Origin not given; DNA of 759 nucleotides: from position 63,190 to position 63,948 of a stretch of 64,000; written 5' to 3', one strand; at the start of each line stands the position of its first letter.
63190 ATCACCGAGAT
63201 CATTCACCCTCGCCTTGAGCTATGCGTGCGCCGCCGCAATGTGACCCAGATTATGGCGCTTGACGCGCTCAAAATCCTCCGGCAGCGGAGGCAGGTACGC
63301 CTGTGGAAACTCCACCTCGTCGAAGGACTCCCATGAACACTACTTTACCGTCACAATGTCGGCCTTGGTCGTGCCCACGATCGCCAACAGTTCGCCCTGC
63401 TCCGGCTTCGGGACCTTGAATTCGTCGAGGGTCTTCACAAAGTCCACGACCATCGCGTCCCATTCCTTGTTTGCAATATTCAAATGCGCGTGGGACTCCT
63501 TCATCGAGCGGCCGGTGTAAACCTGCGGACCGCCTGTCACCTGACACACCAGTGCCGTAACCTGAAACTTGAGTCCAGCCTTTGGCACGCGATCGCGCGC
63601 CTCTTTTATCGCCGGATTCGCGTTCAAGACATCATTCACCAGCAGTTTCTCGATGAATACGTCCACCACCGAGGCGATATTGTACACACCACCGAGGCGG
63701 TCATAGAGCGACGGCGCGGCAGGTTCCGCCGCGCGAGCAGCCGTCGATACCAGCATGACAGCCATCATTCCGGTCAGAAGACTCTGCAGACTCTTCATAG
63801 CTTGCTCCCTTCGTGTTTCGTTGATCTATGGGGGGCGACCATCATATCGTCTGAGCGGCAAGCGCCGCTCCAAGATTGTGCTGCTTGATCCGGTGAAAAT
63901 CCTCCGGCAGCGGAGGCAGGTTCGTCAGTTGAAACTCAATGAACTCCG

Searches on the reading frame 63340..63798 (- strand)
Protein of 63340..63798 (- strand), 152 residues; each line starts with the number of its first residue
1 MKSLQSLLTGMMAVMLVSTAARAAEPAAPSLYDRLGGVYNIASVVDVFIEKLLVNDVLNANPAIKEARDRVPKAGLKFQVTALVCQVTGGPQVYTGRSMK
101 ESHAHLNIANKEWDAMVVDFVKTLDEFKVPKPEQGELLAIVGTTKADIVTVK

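Call 77: find_encoding_contigs(protein=window:63340-63798:-, flank=10000, max_places=1)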
Protein window:63340-63798:- (152 aa): 4 contigs read that carry it; 1 place shown.
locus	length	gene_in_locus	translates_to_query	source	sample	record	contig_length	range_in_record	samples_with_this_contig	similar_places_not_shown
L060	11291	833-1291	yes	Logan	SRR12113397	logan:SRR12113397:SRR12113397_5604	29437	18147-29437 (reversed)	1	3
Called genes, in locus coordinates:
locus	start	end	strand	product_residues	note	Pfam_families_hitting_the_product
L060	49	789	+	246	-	PF00753:Lactamase_B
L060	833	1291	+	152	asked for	PF01152:Bac_globin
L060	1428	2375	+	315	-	PF00535:Glycos_transf_2, PF13641:Glyco_tranf_2_3, PF13632:Glyco_trans_2_3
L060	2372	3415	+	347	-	-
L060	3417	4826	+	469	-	PF19295:SufBD_N, PF01458:SUFBD_core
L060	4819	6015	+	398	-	PF01458:SUFBD_core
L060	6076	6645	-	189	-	-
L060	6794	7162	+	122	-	PF00355:Rieske, PF13806:Rieske_2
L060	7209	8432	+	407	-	PF00266:Aminotran_5, PF00155:Aminotran_1_2 (weak)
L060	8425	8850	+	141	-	PF01592:NifU_N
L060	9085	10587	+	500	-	-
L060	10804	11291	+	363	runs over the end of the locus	PF02153:PDH_N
